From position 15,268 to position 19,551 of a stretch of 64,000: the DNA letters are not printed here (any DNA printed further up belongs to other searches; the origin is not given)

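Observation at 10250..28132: A 17 kb co-directional cluster next to an IclR regulator mixes heme-c redox proteins, cytochrome c maturation, a kinase/thiolase module and a sulfatase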

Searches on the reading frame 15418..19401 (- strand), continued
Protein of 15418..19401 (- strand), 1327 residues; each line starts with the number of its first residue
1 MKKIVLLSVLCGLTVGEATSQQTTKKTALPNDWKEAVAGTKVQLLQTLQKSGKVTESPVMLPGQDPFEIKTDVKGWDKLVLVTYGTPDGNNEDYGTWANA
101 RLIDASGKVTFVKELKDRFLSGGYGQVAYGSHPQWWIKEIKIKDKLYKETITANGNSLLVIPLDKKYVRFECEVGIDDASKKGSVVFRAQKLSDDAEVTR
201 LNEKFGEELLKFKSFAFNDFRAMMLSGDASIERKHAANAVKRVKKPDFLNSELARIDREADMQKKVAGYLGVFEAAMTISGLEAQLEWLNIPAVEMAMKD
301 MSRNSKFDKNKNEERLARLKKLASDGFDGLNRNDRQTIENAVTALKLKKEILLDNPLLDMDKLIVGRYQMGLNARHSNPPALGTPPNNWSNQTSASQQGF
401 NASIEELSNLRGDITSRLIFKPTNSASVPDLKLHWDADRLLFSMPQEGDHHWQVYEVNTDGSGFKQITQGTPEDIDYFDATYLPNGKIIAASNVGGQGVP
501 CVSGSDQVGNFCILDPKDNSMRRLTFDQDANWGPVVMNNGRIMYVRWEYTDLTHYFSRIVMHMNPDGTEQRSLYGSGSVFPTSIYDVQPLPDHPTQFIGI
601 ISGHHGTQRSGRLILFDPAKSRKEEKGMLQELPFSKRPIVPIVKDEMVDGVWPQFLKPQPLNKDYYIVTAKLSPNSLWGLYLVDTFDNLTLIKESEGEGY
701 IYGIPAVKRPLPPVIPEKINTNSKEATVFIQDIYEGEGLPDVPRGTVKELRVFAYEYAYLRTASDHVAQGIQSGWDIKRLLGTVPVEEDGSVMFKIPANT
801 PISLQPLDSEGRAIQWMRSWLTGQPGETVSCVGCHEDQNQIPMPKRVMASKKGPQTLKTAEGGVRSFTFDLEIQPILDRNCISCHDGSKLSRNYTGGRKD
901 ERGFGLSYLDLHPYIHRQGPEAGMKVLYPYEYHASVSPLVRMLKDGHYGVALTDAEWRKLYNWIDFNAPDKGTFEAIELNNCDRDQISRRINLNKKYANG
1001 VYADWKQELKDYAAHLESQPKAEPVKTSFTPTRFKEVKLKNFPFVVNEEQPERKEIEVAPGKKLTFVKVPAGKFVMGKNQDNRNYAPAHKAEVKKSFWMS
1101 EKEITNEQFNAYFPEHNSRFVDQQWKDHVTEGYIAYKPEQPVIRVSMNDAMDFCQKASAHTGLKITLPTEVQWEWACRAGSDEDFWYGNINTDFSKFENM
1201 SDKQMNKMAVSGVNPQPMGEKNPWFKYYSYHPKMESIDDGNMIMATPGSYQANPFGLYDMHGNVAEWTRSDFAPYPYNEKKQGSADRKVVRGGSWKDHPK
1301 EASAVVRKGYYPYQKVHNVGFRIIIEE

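Call 24: search_solved_structures(query=window:15418-19401:-, max_evalue=0.01, show_alignments=1)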
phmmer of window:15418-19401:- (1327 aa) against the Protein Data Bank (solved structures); distinct sequences matched with E-value up to 0.01: 21.
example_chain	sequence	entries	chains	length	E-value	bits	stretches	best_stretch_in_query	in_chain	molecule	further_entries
5hha_A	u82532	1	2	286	3.7e-13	51.3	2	1229-1324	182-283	PvdO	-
9myj_B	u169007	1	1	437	1.3e-11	46.1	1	1238-1324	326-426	Lipoprotein, putative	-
9p6h_B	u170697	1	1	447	1.4e-11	46.1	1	1238-1324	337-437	Lipoprotein, putative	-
9mzu_A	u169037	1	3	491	2.3e-11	45.4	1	1238-1324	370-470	PorK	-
9ots_A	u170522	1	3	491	2.3e-11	45.4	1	1238-1324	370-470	Por secretion system protein porK/gldK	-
1y4j_A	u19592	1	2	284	6.1e-09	37.3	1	1230-1323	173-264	Sulfatase modifying factor 2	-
31dc_A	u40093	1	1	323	6.8e-09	37.2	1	1131-1323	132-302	Formylglycine-generating enzyme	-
2aft_X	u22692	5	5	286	6.9e-09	37.1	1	1131-1323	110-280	Sulfatase modifying factor 1 | Sulfatase-modifying factor 1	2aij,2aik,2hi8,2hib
1y1e_X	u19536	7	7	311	7.9e-09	37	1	1131-1323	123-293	C-alpha-formyglycine-generating enzyme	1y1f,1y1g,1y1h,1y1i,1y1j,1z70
5ssy_A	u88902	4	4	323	9.3e-09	36.7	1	1131-1323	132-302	Formylglycine-generating enzyme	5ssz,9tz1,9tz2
2aii_X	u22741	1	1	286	9.8e-09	36.6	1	1131-1323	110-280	Sulfatase modifying factor 1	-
2afy_X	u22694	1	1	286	1.4e-08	36.1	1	1131-1189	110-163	Sulfatase modifying factor 1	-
6muj_A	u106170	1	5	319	1.6e-08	36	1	1230-1323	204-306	Formylglycine-generating enzyme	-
5ssx_A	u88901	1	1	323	2e-08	35.6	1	1131-1323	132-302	Formylglycine-generating enzyme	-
2q17_A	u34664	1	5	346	2.3e-08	35.4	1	1230-1322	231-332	formylglycine generating enzyme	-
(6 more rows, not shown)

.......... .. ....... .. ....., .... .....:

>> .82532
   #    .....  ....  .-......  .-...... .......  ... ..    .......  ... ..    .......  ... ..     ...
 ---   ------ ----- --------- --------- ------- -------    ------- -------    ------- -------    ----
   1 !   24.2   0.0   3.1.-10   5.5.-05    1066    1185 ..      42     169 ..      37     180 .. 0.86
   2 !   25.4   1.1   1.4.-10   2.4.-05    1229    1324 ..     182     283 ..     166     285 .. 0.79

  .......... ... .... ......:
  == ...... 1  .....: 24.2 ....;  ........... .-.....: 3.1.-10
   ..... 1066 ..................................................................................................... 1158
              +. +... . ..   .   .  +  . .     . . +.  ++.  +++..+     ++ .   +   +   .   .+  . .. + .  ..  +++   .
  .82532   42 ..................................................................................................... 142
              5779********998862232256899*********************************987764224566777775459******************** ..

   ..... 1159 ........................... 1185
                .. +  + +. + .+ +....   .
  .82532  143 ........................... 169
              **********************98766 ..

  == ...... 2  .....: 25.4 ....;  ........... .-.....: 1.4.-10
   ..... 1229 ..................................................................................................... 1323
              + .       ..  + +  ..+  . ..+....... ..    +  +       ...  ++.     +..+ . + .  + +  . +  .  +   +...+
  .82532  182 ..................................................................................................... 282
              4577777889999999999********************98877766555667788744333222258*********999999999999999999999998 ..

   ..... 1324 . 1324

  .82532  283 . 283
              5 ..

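Call 27: search_protein_families(library=pfam, proteins=[L016:20098-23982:+, L005:14119-14883:+, L009:5273-8407:+, L064:2163-3017:+, L025:17557-18558:+, L016:18924-20072:+, L006:13971-15545:+, L009:8411-9907:+, L049:20116-22029:+, L039:4085-5194:+], max_evalue=0.0001)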
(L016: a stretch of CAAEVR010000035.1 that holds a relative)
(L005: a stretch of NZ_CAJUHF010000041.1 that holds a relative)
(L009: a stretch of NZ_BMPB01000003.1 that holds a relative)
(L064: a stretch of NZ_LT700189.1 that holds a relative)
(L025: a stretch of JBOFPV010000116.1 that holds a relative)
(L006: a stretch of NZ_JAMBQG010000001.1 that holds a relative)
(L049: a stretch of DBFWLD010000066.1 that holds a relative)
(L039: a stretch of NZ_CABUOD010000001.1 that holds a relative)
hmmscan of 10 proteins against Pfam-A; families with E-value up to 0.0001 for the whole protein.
L016:20098-23982:+ (1295 aa): 8 families
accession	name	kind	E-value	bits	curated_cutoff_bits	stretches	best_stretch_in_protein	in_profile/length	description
PF07494.17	Reg_prop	-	3.9e-44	143.4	20.4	1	82-103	2-23/24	Two component regulator propeller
PF00072.30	Response_reg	-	9.9e-24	84.1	30.2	1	1115-1225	1-110/111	Response regulator receiver domain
PF02518.31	HATPase_c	-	1.7e-21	77.2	26.4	1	950-1076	3-109/111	Histidine kinase-, DNA gyrase B-, and HSP90-like ATPase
PF07495.19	Y_Y_Y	-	7.3e-18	64.7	26.6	1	719-782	2-65/65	Y_Y_Y domain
PF23748.1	Beta-prop_LRRK2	-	1.1e-10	41.5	26.9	0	128-154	272-298/359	LRRK2 beta propeller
PF00512.31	HisKA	-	1.7e-09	38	26.9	1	837-902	2-66/66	His Kinase A (phospho-acceptor) domain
PF08450.18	SGL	-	4.3e-06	27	26.3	0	51-149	4-105/246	SMP-30/Gluconolactonase/LRE-like region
PF13570.13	Beta-prop_ACSF4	-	6.5e-05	22.9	133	0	159-446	40-304/329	Beta-alanine-activating enzyme, beta-propeller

L005:14119-14883:+ (255 aa): 1 family
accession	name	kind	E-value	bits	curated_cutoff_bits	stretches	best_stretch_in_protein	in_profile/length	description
PF00793.26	DAHP_synth_1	-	3.1e-39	134.9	25.5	1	14-250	20-261/270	DAHP synthetase I family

L009:5273-8407:+ (1045 aa): 4 families
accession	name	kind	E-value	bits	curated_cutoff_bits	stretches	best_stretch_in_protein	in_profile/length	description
PF07715.20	Plug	-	2.5e-20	73.4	23.9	1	123-230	2-107/107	TonB-dependent Receptor Plug Domain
PF13715.12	CarbopepD_reg_2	-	1.7e-17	63.7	32.2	1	35-115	1-88/88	CarboxypepD_reg-like domain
PF00593.30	TonB_dep_Rec_b-barrel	-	4.3e-13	50.3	27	1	468-1004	61-436/436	TonB dependent receptor-like, beta-barrel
PF13620.12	CarboxypepD_reg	-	1.4e-08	35.4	32.3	1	34-103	1-81/82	Carboxypeptidase regulatory-like domain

L064:2163-3017:+ (285 aa): 2 families
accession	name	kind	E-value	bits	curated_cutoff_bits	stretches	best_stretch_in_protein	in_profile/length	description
PF00005.33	ABC_tran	-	4e-27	95.9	25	1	60-202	2-136/137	ABC transporter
PF13304.12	AAA_21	-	2.2e-11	44.8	27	1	162-232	225-298/304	AAA domain, putative AbiEii toxin, Type IV TA system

L025:17557-18558:+ (334 aa): 1 family
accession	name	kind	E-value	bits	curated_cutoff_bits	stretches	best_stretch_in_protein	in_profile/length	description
PF04041.19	Glyco_hydro_130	-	8.1e-69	232.4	26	1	14-330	6-320/320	beta-1,4-mannooligosaccharide phosphorylase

L016:18924-20072:+ (383 aa): 1 family
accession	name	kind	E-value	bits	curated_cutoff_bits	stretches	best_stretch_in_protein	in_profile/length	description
PF07470.19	Glyco_hydro_88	-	2e-55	188.6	26.6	1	71-381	26-349/352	Glycosyl Hydrolase Family 88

L006:13971-15545:+ (525 aa): 0 families

L009:8411-9907:+ (499 aa): 3 families
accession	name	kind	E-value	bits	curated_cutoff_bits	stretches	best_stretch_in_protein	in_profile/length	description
PF07980.17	SusD_RagB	-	4.7e-27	95.8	23.1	1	362-499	143-297/297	SusD family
PF14322.12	SusD-like_3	-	2.9e-23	83.6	27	1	32-230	3-190/191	Starch-binding associating with outer membrane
PF12771.13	SusD-like_2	-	3.7e-05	23.2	27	0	131-393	72-316/415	Starch-binding associating with outer membrane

L049:20116-22029:+ (638 aa): 1 family
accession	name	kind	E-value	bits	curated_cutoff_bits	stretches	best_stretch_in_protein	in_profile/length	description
PF00474.23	SSF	-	1.1e-25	90.9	22.8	1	42-480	1-406/406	Sodium:solute symporter family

L039:4085-5194:+ (370 aa): 4 families
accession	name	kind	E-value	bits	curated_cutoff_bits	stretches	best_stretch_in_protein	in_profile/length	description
PF12698.13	ABC2_membrane_3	-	3.9e-47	161.5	31.6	1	28-365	6-347/347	ABC-2 family transporter protein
PF01061.29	ABC2_membrane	-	2.1e-26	93.2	26.9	1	177-336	51-210/211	ABC-2 type transporter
PF12679.13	ABC2_membrane_2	-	8.9e-19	68.2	27.2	1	11-342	3-243/283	ABC-2 family transporter protein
PF12730.13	ABC2_membrane_4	-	9.8e-06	26.1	27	1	169-299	41-176/179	ABC-2 family transporter protein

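Call 29: find_encoding_contigs(protein=window:15418-19401:-, flank=10000, max_places=4)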
Protein window:15418-19401:- (1327 aa): no gene with exactly this product is on record in the collection.

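Call 40: search_solved_structures(query=A1, max_evalue=0.001, show_alignments=0)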
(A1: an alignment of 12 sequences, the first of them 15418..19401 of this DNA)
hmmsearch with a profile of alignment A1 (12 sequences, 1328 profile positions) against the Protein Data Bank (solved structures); distinct sequences matched with E-value up to 0.001: 24.
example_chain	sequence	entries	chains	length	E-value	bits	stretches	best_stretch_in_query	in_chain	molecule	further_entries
9myj_B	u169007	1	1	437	6.5e-22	80.6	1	1238-1325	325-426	Lipoprotein, putative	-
9p6h_B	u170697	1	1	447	7e-22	80.5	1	1238-1325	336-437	Lipoprotein, putative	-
9mzu_A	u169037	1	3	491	1.1e-21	79.9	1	1238-1325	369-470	PorK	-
9ots_A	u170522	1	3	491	1.1e-21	79.9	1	1238-1325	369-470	Por secretion system protein porK/gldK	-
5hha_A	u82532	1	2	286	1.5e-18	69.4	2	1067-1186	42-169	PvdO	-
2aft_X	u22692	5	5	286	5.6e-18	67.5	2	1137-1190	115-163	Sulfatase modifying factor 1 | Sulfatase-modifying factor 1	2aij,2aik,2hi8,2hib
31dc_A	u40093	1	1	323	6.7e-18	67.3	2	1137-1190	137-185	Formylglycine-generating enzyme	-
2aii_X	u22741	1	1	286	1.1e-17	66.6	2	1137-1190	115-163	Sulfatase modifying factor 1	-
1y1e_X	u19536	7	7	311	1.2e-17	66.5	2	1137-1190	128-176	C-alpha-formyglycine-generating enzyme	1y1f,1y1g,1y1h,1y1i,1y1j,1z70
5ssy_A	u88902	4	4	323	1.3e-17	66.3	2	1137-1190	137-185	Formylglycine-generating enzyme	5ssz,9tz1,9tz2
7spq_A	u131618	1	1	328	1.4e-17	66.2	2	1088-1192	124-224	Serine/threonine kinase ToxD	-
2afy_X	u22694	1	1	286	1.8e-17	65.9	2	1137-1190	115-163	Sulfatase modifying factor 1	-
5ssx_A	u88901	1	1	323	4.9e-17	64.4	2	1137-1190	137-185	Formylglycine-generating enzyme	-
8aru_A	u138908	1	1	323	1.3e-16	63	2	1137-1190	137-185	Formylglycine-generating enzyme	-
6muj_A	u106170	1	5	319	6.4e-16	60.7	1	1232-1324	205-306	Formylglycine-generating enzyme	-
2q17_A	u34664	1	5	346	9.4e-16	60.2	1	1232-1324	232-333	formylglycine generating enzyme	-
1y4j_A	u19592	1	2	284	5.9e-13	50.9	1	1233-1324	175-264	Sulfatase modifying factor 2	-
2y3c_A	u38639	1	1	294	2.6e-12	48.8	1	1248-1324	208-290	TREPONEMA DENTICOLA VARIABLE PROTEIN 1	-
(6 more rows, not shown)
